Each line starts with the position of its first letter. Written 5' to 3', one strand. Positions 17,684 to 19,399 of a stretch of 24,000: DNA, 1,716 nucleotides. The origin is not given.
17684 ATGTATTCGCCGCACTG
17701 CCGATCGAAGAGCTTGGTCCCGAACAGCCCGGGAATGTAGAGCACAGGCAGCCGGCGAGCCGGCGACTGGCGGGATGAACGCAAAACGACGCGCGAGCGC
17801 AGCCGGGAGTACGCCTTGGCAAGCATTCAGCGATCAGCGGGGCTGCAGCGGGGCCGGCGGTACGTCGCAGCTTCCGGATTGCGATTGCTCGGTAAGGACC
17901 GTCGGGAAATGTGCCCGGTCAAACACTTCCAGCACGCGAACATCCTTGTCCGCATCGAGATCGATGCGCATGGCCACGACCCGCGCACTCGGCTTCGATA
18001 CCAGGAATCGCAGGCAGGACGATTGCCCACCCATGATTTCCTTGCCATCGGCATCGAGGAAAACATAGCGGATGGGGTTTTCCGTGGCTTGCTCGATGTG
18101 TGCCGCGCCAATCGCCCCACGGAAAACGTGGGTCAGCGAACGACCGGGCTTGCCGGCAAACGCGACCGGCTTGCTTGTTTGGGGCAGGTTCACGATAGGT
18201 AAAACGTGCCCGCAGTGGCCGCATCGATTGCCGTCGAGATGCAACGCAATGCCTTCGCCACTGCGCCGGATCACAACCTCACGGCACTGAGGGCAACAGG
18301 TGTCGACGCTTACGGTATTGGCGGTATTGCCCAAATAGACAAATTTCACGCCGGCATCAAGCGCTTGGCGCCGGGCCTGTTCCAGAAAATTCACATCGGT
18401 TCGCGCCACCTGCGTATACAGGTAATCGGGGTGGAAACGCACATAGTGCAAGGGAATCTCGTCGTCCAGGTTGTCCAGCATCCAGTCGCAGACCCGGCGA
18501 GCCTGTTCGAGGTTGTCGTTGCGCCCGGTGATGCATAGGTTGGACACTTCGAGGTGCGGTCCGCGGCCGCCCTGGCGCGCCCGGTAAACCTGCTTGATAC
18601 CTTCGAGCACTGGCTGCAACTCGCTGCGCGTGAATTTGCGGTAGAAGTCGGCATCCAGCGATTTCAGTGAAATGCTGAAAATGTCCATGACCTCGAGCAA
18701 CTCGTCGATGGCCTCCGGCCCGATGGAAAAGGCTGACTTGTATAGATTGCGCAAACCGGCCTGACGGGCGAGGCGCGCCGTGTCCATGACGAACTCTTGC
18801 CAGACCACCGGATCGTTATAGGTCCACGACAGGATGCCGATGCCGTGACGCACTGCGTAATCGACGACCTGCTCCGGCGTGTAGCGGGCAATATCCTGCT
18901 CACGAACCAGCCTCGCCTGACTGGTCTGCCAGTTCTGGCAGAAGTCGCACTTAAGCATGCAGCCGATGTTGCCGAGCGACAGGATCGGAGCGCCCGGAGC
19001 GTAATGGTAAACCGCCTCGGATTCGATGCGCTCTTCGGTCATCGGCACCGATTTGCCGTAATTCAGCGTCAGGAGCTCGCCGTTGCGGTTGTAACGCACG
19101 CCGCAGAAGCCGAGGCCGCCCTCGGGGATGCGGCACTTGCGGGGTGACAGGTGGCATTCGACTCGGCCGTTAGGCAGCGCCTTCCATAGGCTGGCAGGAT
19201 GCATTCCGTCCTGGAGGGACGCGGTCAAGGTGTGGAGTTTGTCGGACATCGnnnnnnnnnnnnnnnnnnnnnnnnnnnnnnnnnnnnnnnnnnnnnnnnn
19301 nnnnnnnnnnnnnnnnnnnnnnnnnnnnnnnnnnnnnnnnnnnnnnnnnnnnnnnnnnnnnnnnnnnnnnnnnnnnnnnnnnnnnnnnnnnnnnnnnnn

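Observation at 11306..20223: Seven-gene translationally coupled operon: a luciferase-less LuxE/LuxC fatty-acid-reductase module joined to a radical SAM enzyme, an LCAT-like hydrolase, an SDR and a cytoplasmic Ntn acylase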

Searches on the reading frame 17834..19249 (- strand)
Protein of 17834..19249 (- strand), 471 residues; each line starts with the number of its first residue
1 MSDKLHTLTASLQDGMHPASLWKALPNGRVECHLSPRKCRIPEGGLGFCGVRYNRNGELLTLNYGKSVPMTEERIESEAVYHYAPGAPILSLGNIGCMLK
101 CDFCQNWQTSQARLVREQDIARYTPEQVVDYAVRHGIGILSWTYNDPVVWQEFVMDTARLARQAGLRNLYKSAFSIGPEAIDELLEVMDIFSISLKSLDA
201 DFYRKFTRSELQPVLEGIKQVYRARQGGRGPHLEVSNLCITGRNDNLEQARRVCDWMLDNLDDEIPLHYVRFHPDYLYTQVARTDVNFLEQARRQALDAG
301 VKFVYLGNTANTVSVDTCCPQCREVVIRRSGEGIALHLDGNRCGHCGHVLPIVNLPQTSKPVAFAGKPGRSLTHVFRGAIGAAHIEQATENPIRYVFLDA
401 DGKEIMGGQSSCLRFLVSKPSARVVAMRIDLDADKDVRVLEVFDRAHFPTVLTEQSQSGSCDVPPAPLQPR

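Call 4: search_protein_families(library=pfam, proteins=[window:17834-19249:-], max_evalue=0.01)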
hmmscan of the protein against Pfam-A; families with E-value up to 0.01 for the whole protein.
window:17834-19249:- (471 aa): 1 family
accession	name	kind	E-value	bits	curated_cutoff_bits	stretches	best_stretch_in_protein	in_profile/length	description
PF04055.27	Radical_SAM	-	8.7e-14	52.5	29.5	1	96-256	6-165/166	Radical SAM superfamily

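Call 5: search_protein_families(library=ncbifam, proteins=[window:17834-19249:-], max_evalue=0.01)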
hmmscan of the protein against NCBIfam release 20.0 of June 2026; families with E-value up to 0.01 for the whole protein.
window:17834-19249:- (471 aa): 14 families
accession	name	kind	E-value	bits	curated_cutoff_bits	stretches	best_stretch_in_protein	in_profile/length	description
TIGR04337.1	AmmeMemoSam_rS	hypoth_equivalog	2.6e-82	276.5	220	1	21-351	3-330/349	AmmeMemoRadiSam system radical SAM enzyme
TIGR02493.1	PFLA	equivalog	3.3e-10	39.7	231.75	1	96-223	24-154/235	pyruvate formate-lyase-activating protein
TIGR04041.1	activase_YjjW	hypoth_equivalog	3.3e-09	36.6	250.2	1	100-286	74-252/276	YjjW family glycine radical enzyme activase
NF048008.1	SfplDhtActHpfHKleb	equivalog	5.2e-08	32.5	500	1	143-265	133-250/308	(2S)-3-sulfopropanediol dehydratase activating enzyme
TIGR04003.1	rSAM_BssD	equivalog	6.9e-08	32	496.45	1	141-229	132-221/314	[benzylsuccinate synthase]-activating enzyme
NF033717.2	HPDL_rSAM_activ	equivalog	6e-07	29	420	1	140-273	134-262/311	4-hydroxyphenylacetate decarboxylase activase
TIGR02666.1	moaA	equivalog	7.1e-06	25.2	284.05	1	97-224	20-153/336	GTP 3',8-cyclase MoaA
TIGR02494.1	PFLE_PFLC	subfamily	1e-05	25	174.35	1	146-267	133-249/293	glycyl-radical enzyme activating protein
NF008356.0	PRK11145.1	equivalog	2.6e-05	23.7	375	1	96-255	29-186/246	pyruvate formate lyase 1-activating protein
NF048010.1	SfplDhtActHpsHDes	equivalog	7.4e-05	21.7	430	1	134-273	130-264/298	(2S)-3-sulfopropanediol dehydratase activating enzyme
NF033719.1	ind_deCO2_activ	equivalog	0.00012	21.5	425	1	120-223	116-216/302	indoleacetate decarboxylase activase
TIGR04038.1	tatD_link_rSAM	subfamily_domain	0.00021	21.1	129.7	1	96-212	17-139/192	TatD family nuclease-associated radical SAM protein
NF043069.1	T4HPD_activ_SAM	equivalog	0.003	17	425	0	146-224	133-211/299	trans-4-hydroxy-L-proline dehydratase activase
TIGR02495.1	NrdG2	equivalog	0.009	15.4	131.15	0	95-118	24-47/193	anaerobic ribonucleoside-triphosphate reductase activating protein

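Call 20: search_solved_structures(query=window:17834-19249:-, max_evalue=0.001)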
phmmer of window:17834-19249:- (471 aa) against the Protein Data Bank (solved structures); distinct sequences matched with E-value up to 0.001: 2.
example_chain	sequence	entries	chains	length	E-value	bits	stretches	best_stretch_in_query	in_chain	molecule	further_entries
3c8f_A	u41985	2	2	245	1.5e-05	27.1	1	95-219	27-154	Pyruvate formate-lyase 1-activating enzyme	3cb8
8fo0_A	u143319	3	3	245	7.2e-05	24.8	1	95-206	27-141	Pyruvate formate-lyase 1-activating enzyme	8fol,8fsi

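Call 34: search_protein_families(library=padloc, proteins=[window:17834-19249:-], max_evalue=0.01)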
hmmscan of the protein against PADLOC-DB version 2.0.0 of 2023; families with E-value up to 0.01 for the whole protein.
window:17834-19249:- (471 aa): 0 families

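Call 35: find_homologous_proteins(query=window:17834-19249:-, max_evalue=1e-10)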
Query window:17834-19249:- (471 aa): 1873 proteins with E <= 1e-10 among 8000 candidates; the best 120 are listed.
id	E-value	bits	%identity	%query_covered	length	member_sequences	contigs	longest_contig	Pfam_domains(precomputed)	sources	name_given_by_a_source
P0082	0.0e+0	1065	96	100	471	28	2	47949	PF04055.28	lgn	-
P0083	1.5e-288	975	88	100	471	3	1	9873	PF04055.28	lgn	-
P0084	8.9e-263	890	81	100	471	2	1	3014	PF04055.28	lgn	-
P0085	3.6e-262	888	81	100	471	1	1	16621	PF04055.28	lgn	-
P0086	2.3e-260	882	79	100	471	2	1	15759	PF04055.28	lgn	-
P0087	1.2e-254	863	78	100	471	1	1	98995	PF04055.28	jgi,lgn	jgi:pyruvate formate lyase activating enzyme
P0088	8.2e-249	844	75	100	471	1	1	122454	PF04055.28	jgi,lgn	jgi:pyruvate formate lyase activating enzyme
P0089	3.8e-246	835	75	100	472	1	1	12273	PF04055.28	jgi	jgi:pyruvate formate lyase activating enzyme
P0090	1.8e-243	826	75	100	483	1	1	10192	PF04055.28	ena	-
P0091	2.0e-243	826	75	100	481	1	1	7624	PF07754.18,PF04055.28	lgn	-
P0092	4.3e-240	815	73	100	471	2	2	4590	PF04055.28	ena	-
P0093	7.6e-212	722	65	100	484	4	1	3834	PF04055.28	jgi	jgi:pyruvate formate lyase activating enzyme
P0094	3.1e-211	720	66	100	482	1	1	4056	PF04055.28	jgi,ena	-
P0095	1.4e-207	708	65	100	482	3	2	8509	PF04055.28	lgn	-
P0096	3.0e-205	700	64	100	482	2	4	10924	PF04055.28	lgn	-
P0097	9.5e-203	692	62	100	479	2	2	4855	PF04055.28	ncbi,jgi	jgi:pyruvate formate lyase activating enzyme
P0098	1.3e-202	692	63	99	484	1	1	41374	PF04055.28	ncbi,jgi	ncbi:MAG: AmmeMemoRadiSam system radical enzyme [Pseudomonadota bacterium]|jgi:pyruvate formate lyas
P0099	9.7e-192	656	63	96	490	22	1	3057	PF04055.28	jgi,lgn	jgi:pyruvate formate lyase activating enzyme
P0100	3.5e-185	634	73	79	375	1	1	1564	PF04055.28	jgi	jgi:pyruvate formate lyase activating enzyme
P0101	4.4e-184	631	61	98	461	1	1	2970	PF04055.28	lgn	-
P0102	1.5e-183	629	61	99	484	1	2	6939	PF04055.28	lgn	-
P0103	5.9e-183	627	60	100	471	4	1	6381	PF04055.28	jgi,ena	-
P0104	1.7e-182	625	59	98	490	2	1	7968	PF04055.28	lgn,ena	-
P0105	1.3e-181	622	61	96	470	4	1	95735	PF04055.28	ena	-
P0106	8.6e-180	616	60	98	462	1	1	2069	PF04055.28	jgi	jgi:pyruvate formate lyase activating enzyme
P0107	9.0e-180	616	58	100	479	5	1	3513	PF04055.28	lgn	-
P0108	1.4e-179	616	59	100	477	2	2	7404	PF04055.28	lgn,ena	-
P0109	2.4e-179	615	62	96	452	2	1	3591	PF04055.28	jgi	jgi:pyruvate formate lyase activating enzyme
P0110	2.9e-178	611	58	100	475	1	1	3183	PF04055.28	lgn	-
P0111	6.6e-178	610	60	96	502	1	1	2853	PF04055.28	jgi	jgi:pyruvate formate lyase activating enzyme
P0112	6.1e-174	597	59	96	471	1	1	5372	PF04055.28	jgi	jgi:pyruvate formate lyase activating enzyme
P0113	2.5e-173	595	58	96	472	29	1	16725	PF04055.28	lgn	-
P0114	1.4e-171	589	61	92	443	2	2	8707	PF04055.28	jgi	-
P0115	2.0e-171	589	57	96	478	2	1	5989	PF04055.28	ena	-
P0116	8.4e-171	587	58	96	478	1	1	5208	PF04055.28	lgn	-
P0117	5.2e-169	581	56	97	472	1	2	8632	PF04055.28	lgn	-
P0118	2.2e-168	579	56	97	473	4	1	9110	PF04055.28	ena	-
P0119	2.6e-168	579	58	95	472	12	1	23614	PF04055.28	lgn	-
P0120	8.8e-165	567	55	99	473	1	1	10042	PF04055.28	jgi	jgi:pyruvate formate lyase activating enzyme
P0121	6.7e-163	561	56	96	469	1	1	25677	PF04055.28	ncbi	-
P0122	1.7e-161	556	57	95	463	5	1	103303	PF04055.28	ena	-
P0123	2.9e-161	555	55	97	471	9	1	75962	PF04055.28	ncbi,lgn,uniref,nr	ncbi:AmmeMemoRadiSam system radical SAM enzyme [Leminorella grimontii]|uniref:AmmeMemoRadiSam system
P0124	3.6e-161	555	57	95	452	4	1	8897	PF04055.28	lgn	-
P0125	4.0e-160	552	53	97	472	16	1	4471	PF04055.28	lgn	-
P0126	3.6e-159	549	55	96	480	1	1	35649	PF04055.28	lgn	-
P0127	4.7e-159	548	53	97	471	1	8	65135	PF04055.28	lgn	-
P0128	1.9e-158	546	54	95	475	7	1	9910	PF04055.28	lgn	-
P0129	1.9e-157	543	58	91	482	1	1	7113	PF04055.28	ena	-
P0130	2.8e-157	542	53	97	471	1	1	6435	PF04055.28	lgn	-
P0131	3.0e-157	542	55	96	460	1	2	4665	PF04055.28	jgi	jgi:pyruvate formate lyase activating enzyme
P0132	5.0e-156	538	54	95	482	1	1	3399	PF04055.28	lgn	-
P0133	6.5e-155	534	54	95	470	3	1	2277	PF04055.28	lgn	-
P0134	5.3e-154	531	53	98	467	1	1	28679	PF04055.28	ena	-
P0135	1.2e-151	524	53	95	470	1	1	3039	PF04055.28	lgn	-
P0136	1.5e-149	517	54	95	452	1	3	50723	PF04055.28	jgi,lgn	jgi:pyruvate formate lyase activating enzyme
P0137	5.2e-145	502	53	96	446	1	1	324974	PF04055.28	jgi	jgi:pyruvate formate lyase activating enzyme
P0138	1.0e-143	498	53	90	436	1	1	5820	PF04055.28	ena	-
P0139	1.8e-143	497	66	69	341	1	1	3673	PF04055.28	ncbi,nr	ncbi:MAG: AmmeMemoRadiSam system radical SAM enzyme, partial [Myxococcales bacterium]|nr:AmmeMemoRad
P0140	5.3e-140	485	56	88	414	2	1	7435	PF04055.28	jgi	jgi:pyruvate formate lyase activating enzyme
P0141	1.5e-137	477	72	59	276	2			PF04055.28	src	-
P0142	5.4e-137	475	52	92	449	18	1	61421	PF04055.28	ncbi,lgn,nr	ncbi:MAG: AmmeMemoRadiSam system radical SAM enzyme [Proteobacteria bacterium]|nr:AmmeMemoRadiSam sy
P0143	2.6e-136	473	50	96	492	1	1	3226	PF04055.28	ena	-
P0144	1.2e-135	471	49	95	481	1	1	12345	PF04055.28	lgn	-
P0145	2.1e-135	470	50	96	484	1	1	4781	PF04055.28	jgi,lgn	jgi:pyruvate formate lyase activating enzyme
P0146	1.0e-134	468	52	93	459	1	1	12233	PF04055.28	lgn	-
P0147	1.1e-134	468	50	94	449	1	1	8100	PF04055.28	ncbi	ncbi:AmmeMemoRadiSam system radical SAM enzyme [Elusimicrobiota bacterium]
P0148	1.5e-134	467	52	92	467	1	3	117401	PF04055.28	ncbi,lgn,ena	ncbi:MAG: AmmeMemoRadiSam system radical SAM enzyme [Planctomycetota bacterium]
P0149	1.9e-134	467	51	95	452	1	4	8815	PF04055.28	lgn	-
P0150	3.2e-134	466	51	93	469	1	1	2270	PF04055.28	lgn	-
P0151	4.4e-134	466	51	94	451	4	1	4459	PF04055.28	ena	-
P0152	6.1e-134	465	52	92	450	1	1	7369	PF04055.28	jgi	jgi:pyruvate formate lyase activating enzyme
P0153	6.2e-134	465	49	97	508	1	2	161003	PF04055.28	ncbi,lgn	-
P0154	7.5e-134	465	49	96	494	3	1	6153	PF04055.28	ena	-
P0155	1.2e-133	464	51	92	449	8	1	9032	PF04055.28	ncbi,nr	ncbi:AmmeMemoRadiSam system radical SAM enzyme [bacterium]|nr:AmmeMemoRadiSam system radical SAM enz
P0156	1.3e-133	464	52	92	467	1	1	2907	PF04055.28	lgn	-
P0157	1.9e-133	464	49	97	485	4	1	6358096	PF04055.28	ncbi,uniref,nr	ncbi:AmmeMemoRadiSam system radical SAM enzyme [Actinomadura sp. ATCC 31491]|uniref:AmmeMemoRadiSam 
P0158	2.3e-133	463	50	96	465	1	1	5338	PF04055.28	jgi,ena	-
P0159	2.4e-133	463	51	92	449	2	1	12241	PF04055.28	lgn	-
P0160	4.4e-133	462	48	96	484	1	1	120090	PF04055.28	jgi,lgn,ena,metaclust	metaclust:\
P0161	4.9e-133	462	50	96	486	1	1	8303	PF04055.28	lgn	-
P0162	6.8e-133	462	49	97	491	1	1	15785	PF04055.28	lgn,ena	-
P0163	8.2e-133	462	48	97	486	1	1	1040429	PF04055.28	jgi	jgi:pyruvate formate lyase activating enzyme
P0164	1.1e-132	461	51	92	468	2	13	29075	PF04055.28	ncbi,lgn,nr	ncbi:MAG: AmmeMemoRadiSam system radical SAM enzyme [Candidatus Brocadiae bacterium]|nr:AmmeMemoRadi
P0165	4.2e-132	459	48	96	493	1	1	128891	PF04055.28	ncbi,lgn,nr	ncbi:MAG TPA: AmmeMemoRadiSam system radical SAM enzyme [Streptosporangiaceae bacterium]|nr:AmmeMemo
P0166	5.6e-132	459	51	92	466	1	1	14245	PF04055.28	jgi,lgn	-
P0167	7.5e-132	458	48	93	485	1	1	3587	PF04055.28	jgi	jgi:pyruvate formate lyase activating enzyme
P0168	3.1e-131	456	48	99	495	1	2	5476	PF04055.28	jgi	jgi:pyruvate formate lyase activating enzyme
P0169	4.0e-131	456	52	92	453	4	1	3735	PF04055.28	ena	-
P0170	4.3e-131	456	52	92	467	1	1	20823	PF04055.28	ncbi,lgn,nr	ncbi:MAG: AmmeMemoRadiSam system radical SAM enzyme [Planctomycetes bacterium]|nr:AmmeMemoRadiSam sy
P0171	4.9e-131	456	48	98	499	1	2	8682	PF04055.28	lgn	-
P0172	6.7e-131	455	58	75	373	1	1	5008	PF04055.28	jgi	jgi:pyruvate formate lyase activating enzyme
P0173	7.2e-131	455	50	95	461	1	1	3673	PF04055.28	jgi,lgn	-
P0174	9.7e-131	455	51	95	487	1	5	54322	PF04055.28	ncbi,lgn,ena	ncbi:MAG: AmmeMemoRadiSam system radical SAM enzyme [Elusimicrobiota bacterium]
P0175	1.1e-130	455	47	95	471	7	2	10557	PF04055.28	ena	-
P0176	1.5e-130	454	47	97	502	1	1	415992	PF04055.28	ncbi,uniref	ncbi:AmmeMemoRadiSam system radical SAM enzyme [Micromonospora sp. NPDC050187]|uniref:AmmeMemoRadiSa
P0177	2.7e-130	453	49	92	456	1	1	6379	PF04055.28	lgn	-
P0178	2.9e-130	453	49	95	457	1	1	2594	PF04055.28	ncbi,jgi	jgi:pyruvate formate lyase activating enzyme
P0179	3.9e-130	453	48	99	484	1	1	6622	PF04055.28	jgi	jgi:pyruvate formate lyase activating enzyme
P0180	5.3e-130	452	47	97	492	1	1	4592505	PF04055.28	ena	-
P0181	5.6e-130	452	46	99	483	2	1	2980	PF04055.28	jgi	-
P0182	5.7e-130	452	48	93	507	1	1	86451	PF04055.28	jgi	jgi:pyruvate formate lyase activating enzyme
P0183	6.0e-130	452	50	93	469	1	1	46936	PF04055.28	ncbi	-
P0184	1.1e-129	451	48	93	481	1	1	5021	PF04055.28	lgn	-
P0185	1.5e-129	451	47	95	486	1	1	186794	PF04055.28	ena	-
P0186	1.8e-129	451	48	98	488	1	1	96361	PF04055.28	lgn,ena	-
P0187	1.9e-129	450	49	95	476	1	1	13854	PF04055.28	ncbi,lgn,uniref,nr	ncbi:AmmeMemoRadiSam system radical SAM enzyme [Archangium sp.]|uniref:AmmeMemoRadiSam system radica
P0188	2.2e-129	450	48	92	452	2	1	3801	PF04055.28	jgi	jgi:pyruvate formate lyase activating enzyme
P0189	2.3e-129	450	48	97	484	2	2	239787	PF04055.28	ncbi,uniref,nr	ncbi:AmmeMemoRadiSam system radical SAM enzyme [Actinoplanes siamensis]|uniref:Radical SAM core doma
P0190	2.6e-129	450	48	97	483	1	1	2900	PF04055.28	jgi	jgi:pyruvate formate lyase activating enzyme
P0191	3.6e-129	450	46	98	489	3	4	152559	PF04055.28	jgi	jgi:pyruvate formate lyase activating enzyme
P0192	4.9e-129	449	45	97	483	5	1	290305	PF04055.28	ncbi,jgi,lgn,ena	-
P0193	4.9e-129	449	49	97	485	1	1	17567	PF04055.28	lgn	-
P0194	5.8e-129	449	50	93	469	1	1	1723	PF04055.28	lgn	-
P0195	9.1e-129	448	47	96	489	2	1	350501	PF04055.28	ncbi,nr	ncbi:MAG: AmmeMemoRadiSam system radical SAM enzyme [Chloroflexi bacterium]|nr:AmmeMemoRadiSam syste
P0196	1.7e-128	447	50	92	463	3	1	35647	PF04055.28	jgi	jgi:pyruvate formate lyase activating enzyme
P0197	1.9e-128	447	48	93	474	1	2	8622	PF04055.28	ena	-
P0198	2.2e-128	447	46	97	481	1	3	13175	PF04055.28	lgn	-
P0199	2.4e-128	447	49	93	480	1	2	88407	PF04055.28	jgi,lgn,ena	-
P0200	3.0e-128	447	49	94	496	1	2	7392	PF04055.28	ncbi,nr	ncbi:MAG: AmmeMemoRadiSam system radical SAM enzyme [Magnetococcales bacterium]|nr:AmmeMemoRadiSam s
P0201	3.4e-128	446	49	92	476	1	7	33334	PF04055.28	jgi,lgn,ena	-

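Call 36: find_encoding_contigs(protein=P0157, flank=8000, max_places=2)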
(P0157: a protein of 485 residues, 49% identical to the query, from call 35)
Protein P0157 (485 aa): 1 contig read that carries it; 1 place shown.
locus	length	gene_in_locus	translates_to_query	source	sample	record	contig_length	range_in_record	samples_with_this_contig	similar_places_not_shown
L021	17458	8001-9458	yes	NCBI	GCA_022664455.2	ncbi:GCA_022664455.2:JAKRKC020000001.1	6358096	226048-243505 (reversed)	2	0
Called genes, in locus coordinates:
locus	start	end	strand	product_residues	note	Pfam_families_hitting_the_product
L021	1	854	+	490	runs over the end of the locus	PF01406:tRNA-synt_1e, PF09334:tRNA-synt_1g (faint), PF23493:CysS_C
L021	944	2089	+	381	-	PF02771:Acyl-CoA_dh_N, PF02770:Acyl-CoA_dh_M, PF00441:Acyl-CoA_dh_1 (weak), PF08028:Acyl-CoA_dh_2 (weak)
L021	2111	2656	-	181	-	PF00156:Pribosyltran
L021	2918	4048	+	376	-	PF00682:HMGL-like, PF22617:HCS_D2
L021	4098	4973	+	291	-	PF05721:PhyH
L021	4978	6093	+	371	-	PF01408:GFO_IDH_MocA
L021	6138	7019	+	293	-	PF13714:PEP_mutase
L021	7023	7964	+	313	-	PF13793:Pribosyltran_N, PF00156:Pribosyltran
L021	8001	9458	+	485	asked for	PF04055:Radical_SAM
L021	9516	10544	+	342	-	PF01212:Beta_elim_lyase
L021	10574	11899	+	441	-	PF14403:CP_ATPgrasp_2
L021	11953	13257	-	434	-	PF01053:Cys_Met_Meta_PP, PF00155:Aminotran_1_2 (weak), PF01041:DegT_DnrJ_EryC1, PF01212:Beta_elim_lyase (weak), PF00266:Aminotran_5 (weak)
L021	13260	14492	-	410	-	-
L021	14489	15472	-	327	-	-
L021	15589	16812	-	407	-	PF01406:tRNA-synt_1e, PF09334:tRNA-synt_1g (faint)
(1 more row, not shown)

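Call 37: find_encoding_contigs(protein=P0148, flank=8000, max_places=2)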
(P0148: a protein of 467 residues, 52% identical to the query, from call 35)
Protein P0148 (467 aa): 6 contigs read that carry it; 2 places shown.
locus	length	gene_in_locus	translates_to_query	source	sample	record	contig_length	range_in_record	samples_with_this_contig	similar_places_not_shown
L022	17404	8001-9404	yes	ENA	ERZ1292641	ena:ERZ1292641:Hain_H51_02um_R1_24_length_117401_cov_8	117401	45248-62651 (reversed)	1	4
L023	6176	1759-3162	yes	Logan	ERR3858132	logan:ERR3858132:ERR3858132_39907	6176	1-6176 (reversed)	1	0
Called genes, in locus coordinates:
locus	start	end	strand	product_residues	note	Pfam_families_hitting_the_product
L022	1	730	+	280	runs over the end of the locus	-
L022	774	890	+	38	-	-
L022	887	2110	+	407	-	PF07690:MFS_1, PF13347:MFS_2 (faint)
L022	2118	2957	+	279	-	-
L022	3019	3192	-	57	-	-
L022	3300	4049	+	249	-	-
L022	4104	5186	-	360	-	PF00724:Oxidored_FMN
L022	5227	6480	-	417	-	PF22458:RsmF-B_ferredox, PF01189:Methyltr_RsmB-F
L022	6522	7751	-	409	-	-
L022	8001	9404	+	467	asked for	PF04055:Radical_SAM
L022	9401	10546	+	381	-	PF01053:Cys_Met_Meta_PP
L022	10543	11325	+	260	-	PF00487:FA_desaturase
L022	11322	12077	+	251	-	PF01790:LGT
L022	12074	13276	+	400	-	PF25084:LbH_EIF2B (weak), PF00132:Hexapep (faint), PF25087:GMPPB_C (weak)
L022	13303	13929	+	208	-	-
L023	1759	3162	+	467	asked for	PF04055:Radical_SAM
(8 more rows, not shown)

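Call 38: find_encoding_contigs(protein=P0195, flank=8000, max_places=2)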
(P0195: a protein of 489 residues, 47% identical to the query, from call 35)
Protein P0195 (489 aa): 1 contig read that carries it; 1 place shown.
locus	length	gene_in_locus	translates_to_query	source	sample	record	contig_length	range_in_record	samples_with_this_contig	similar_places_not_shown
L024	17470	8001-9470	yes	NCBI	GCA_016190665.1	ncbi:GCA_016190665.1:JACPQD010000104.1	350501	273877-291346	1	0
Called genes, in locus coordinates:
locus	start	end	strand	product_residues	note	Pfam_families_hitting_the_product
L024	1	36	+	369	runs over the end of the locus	PF13452:FAS1_DH_region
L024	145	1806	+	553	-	PF00496:SBP_bac_5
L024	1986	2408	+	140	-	-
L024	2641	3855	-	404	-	PF02515:CoA_transf_3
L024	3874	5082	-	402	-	PF02515:CoA_transf_3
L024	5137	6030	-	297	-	PF00528:BPD_transp_1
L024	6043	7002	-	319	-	PF19300:BPD_transp_1_N, PF00528:BPD_transp_1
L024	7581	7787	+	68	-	-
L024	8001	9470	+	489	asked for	PF04055:Radical_SAM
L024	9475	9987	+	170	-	-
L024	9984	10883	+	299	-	PF02441:Flavoprotein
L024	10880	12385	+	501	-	PF04055:Radical_SAM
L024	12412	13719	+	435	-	PF04055:Radical_SAM, PF06969:HemN_C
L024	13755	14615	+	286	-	-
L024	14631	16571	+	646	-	PF01209:Ubie_methyltran, PF05175:MTS, PF13489:Methyltransf_23, PF13847:Methyltransf_31, PF08241:Methyltransf_11, PF08242:Methyltransf_12, PF13649:Methyltransf_25, PF03599:CdhD, +10 more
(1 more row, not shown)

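Call 42: find_encoding_contigs(protein=P0189, flank=8000, max_places=1)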
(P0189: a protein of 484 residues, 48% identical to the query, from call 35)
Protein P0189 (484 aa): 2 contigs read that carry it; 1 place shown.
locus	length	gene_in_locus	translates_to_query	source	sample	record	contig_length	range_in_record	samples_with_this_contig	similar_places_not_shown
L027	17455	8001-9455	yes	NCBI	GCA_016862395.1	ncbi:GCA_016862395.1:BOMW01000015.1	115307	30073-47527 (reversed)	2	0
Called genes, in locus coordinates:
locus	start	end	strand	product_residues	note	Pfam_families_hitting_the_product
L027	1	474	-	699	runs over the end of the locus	PF05787:PhoX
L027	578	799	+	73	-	-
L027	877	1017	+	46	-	-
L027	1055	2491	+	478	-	PF00989:PAS, PF08448:PAS_4 (weak), PF13188:PAS_8 (weak), PF13426:PAS_9 (weak), PF00989:PAS (weak), PF08448:PAS_4, PF08447:PAS_3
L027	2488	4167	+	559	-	PF00990:GGDEF, PF00563:EAL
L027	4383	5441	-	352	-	-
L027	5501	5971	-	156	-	-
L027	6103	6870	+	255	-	PF02146:SIR2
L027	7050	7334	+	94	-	-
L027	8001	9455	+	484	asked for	PF04055:Radical_SAM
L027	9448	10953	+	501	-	PF13353:Fer4_12 (weak), PF04055:Radical_SAM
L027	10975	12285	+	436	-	PF04055:Radical_SAM, PF06969:HemN_C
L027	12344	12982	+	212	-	PF01810:LysE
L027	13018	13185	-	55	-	-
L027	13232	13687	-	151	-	PF01575:MaoC_dehydratas, PF13452:FAS1_DH_region (weak)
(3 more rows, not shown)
